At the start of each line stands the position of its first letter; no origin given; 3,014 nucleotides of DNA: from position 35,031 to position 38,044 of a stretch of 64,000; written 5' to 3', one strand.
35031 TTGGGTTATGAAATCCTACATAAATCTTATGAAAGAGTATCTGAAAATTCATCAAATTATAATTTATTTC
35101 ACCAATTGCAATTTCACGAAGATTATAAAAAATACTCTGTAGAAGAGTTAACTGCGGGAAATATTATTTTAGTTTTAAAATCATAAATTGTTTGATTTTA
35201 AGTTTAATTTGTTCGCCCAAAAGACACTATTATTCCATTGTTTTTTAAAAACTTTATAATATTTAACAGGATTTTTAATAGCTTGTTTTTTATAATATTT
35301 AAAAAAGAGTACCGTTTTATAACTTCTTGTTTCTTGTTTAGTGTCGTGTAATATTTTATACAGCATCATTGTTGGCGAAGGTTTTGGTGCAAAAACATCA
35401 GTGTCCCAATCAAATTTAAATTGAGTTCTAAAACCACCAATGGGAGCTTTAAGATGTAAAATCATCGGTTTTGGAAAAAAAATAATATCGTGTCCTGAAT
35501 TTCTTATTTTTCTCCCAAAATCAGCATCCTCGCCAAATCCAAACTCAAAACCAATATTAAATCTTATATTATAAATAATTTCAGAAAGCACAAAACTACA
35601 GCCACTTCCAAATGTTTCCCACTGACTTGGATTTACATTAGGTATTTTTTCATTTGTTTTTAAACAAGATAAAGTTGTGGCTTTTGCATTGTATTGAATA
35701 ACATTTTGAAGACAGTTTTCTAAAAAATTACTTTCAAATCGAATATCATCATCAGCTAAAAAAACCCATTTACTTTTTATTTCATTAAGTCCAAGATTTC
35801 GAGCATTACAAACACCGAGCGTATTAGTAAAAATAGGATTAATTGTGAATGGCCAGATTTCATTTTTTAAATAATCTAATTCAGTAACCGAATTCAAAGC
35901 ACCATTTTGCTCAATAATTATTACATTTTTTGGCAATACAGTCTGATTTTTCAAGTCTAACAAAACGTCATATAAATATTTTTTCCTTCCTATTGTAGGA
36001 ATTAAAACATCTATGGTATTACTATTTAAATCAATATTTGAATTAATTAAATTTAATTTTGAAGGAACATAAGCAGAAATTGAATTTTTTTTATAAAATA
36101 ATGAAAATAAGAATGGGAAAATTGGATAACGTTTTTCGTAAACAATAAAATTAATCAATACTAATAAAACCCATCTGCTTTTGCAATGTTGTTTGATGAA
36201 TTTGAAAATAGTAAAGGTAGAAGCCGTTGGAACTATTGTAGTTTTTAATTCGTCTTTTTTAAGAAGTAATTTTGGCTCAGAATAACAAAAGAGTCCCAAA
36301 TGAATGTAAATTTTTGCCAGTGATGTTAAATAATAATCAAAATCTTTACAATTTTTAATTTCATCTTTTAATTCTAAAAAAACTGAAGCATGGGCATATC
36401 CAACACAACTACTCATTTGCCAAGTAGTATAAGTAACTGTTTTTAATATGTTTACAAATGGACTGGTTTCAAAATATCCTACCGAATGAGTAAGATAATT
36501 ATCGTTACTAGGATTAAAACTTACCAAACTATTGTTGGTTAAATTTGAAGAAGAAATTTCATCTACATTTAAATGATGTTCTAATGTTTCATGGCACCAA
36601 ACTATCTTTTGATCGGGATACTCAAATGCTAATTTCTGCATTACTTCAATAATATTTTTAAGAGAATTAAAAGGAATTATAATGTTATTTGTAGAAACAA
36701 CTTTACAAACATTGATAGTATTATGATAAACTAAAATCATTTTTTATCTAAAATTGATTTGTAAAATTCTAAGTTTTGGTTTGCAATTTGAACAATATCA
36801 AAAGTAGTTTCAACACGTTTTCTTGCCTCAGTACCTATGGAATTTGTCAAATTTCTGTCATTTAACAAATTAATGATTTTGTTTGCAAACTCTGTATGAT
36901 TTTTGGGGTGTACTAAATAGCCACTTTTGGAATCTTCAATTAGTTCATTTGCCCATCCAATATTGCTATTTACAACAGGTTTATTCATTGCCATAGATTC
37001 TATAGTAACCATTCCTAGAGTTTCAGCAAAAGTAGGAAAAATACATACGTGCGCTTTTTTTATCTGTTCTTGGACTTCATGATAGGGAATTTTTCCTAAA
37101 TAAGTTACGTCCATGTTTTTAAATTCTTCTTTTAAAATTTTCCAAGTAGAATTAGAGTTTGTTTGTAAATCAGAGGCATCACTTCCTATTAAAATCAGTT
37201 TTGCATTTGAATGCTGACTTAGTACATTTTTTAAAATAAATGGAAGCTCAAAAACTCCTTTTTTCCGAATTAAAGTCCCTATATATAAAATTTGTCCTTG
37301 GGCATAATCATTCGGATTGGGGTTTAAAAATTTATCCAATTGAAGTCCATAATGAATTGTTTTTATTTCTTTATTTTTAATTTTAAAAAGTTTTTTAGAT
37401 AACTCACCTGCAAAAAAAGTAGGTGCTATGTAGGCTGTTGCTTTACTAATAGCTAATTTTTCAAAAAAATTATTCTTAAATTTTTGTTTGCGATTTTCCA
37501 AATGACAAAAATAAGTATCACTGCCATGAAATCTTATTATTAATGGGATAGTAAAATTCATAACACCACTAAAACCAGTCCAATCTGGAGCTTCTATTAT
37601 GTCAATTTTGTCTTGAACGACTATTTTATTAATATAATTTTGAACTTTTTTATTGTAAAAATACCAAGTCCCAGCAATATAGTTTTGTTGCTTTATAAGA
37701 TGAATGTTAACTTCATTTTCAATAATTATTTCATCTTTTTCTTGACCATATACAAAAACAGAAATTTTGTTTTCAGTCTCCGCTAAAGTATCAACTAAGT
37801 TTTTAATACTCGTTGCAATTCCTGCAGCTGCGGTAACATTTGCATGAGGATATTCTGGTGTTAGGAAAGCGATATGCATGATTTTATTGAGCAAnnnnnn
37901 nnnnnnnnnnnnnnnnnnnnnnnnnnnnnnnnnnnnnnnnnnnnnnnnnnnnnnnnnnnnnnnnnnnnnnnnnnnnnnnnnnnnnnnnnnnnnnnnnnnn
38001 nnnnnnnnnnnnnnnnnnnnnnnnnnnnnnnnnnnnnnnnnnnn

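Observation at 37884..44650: Complete sialic-acid pathway with no recognisable sialyltransferase: orphan gene 37884-39281 as a candidate new transferase family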

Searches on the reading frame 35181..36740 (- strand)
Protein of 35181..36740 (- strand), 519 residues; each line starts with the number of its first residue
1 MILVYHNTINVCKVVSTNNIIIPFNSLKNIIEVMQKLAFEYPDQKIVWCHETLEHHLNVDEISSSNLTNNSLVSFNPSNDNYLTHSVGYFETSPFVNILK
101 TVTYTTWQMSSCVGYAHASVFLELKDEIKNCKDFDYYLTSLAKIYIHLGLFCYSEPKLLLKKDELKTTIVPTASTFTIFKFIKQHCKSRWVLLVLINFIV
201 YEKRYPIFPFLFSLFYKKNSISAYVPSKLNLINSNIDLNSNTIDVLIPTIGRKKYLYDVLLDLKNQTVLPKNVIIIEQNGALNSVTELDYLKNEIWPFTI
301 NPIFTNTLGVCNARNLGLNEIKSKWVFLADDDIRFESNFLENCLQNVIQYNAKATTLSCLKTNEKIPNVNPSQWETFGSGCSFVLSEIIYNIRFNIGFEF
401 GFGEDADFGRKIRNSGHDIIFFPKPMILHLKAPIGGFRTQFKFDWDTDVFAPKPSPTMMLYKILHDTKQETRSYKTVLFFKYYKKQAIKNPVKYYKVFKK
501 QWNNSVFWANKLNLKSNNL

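Call 4: search_protein_families(library=pfam, proteins=[window:35181-36740:-], max_evalue=0.01)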
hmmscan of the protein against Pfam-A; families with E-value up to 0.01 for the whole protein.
window:35181-36740:- (519 aa): 2 families
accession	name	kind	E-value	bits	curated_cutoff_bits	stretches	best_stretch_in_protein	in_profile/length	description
PF00535.33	Glycos_transf_2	-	9.5e-13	48.9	23.3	1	245-374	2-130/168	Glycosyl transferase family 2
PF13641.12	Glyco_tranf_2_3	-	0.0005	20.6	27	0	382-431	164-213/230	Glycosyltransferase like family 2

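Call 5: search_protein_families(library=ncbifam, proteins=[window:35181-36740:-], max_evalue=0.01)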
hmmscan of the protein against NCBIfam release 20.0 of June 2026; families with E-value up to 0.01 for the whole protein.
window:35181-36740:- (519 aa): 5 families
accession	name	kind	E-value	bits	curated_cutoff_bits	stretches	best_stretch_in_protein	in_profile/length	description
NF038299.1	EPS_HpsN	equivalog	8.6e-12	44.6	425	1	242-349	2-108/317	hormogonium polysaccharide biosynthesis glycosyltransferase HpsN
NF041875.1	EPS_EpsD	equivalog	1.7e-10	40.8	370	1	243-367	1-123/325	exopolysaccharide biosynthesis glycosyltransferase EpsD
NF038302.1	EPS_HpsE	equivalog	5.9e-05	22.2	300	1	244-350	4-114/307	hormogonium polysaccharide biosynthesis glycosyltransferase HpsE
NF047683.1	TeichurnBiosyTuaG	equivalog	0.00099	18.8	400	1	240-356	5-119/252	teichuronic acid biosynthesis protein TuaG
NF007482.0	PRK10073.1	equivalog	0.001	18.1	423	1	240-344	5-107/334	glycosyltransferase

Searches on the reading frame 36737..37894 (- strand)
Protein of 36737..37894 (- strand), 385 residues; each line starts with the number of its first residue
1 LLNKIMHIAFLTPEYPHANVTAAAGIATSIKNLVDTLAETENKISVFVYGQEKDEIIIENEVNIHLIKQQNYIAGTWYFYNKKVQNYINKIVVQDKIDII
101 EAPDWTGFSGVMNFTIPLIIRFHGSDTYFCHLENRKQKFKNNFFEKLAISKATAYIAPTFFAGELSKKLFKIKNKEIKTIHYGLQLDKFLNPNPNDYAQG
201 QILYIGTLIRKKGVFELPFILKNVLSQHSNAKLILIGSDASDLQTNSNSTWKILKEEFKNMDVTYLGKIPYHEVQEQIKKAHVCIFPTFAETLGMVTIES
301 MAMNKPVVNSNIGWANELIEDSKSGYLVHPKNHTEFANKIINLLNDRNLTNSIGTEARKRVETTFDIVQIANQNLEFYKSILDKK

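Call 4: search_protein_families(library=pfam, proteins=[window:36737-37894:-], max_evalue=0.01)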
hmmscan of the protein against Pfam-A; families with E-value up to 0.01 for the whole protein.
window:36737-37894:- (385 aa): 5 families
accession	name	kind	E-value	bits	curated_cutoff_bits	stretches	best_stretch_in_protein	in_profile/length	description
PF00534.26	Glycos_transf_1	-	1.4e-29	103.3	26.4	1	199-360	15-172/172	Glycosyl transferases group 1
PF13692.12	Glyco_trans_1_4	-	1e-24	87.8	27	1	201-346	3-142/142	Glycosyl transferases group 1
PF13439.12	Glyco_transf_4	-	4e-12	46.9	28.5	1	25-187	3-169/170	Glycosyltransferase Family 4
PF20706.3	GT4-conflict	-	1.9e-06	27.5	26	1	196-348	194-359/385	Family 4 Glycosyltransferase in conflict systems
PF13524.12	Glyco_trans_1_2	-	0.00037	20.9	25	1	232-374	16-142/144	Glycosyl transferase-like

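Call 5: search_protein_families(library=ncbifam, proteins=[window:36737-37894:-], max_evalue=0.01)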
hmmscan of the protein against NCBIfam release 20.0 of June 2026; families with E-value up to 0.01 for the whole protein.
window:36737-37894:- (385 aa): 33 families (the best 25 are shown)
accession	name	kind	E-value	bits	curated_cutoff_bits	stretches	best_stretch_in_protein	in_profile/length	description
NF041876.1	EPS_EpsE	equivalog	1.6e-28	100.1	400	1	160-371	171-386/389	exopolysaccharide biosynthesis GT4 family glycosyltransferase EpsE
TIGR02149.1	glgA_Coryne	subfamily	1.3e-26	93.7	302.4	1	6-382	1-391/391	glycogen synthase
TIGR03999.1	thiol_BshA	equivalog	1.1e-24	87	273.7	1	33-382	21-374/375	N-acetyl-alpha-D-glucosaminyl L-malate synthase BshA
NF047684.1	TeichurnBiosyTuaC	equivalog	1.1e-21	77.3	550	1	114-382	131-390/391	teichuronic acid biosynthesis protein TuaC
TIGR03088.1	stp2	hypoth_equivalog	3.1e-18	66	409.05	1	142-382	127-374/374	TIGR03088 family PEP-CTERM/XrtA system glycosyltransferase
NF038229.1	Glyco4_Geo_Pelo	equivalog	2.9e-16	59.4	400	1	114-382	78-337/338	GPMC system family 4 glycosyltransferase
TIGR04157.1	glyco_rSAM_CFB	subfamily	3.1e-16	59.4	400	1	202-378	230-406/406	TIGR04157 family glycosyltransferase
NF038295.1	EPS_HpsP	equivalog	9.7e-16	57.7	550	1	198-382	206-388/388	hormogonium polysaccharide biosynthesis glycosyltransferase HpsP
TIGR04063.1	stp3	hypoth_equivalog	1.2e-15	57.4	442.05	1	202-381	216-395/397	TIGR04063 family PEP-CTERM/XrtA system glycosyltransferase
NF038255.1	exopoly_VpsD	equivalog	6.3e-15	54.9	300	1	139-382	139-380/381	VpsD family glycosyltransferase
NF012028.0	PRK15484.1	subfamily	1.6e-14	53.8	618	1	199-373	193-370/380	lipopolysaccharide N-acetylglucosaminyltransferase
NF050056.1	ProtGlycPglH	equivalog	3.3e-14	52.7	600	1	42-380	30-352/354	GalNAc-alpha-(1->4)-GalNAc-alpha-(1->3)-diNAcBac-PP-undecaprenol alpha-1,4-N-acetyl-D-galactosaminyltransferase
NF053513.1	Gtran_IagA_BgsA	equivalog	5.7e-14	51.9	460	1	150-382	104-332/333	LTA glycolipid anchor biosynthesis glycosyltransferase, IagA/BgsA family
NF053787.1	GlcN_PG_synth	equivalog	6.6e-14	51.5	480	1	216-382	211-360/361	N-acetylglucosaminyl phosphatidylglycerol synthase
NF047880.1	glyco_SdgA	exception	7.1e-14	51.2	800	1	77-363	197-473/488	serine-aspartate repeat adhesin O-glycosyltransferase SdgA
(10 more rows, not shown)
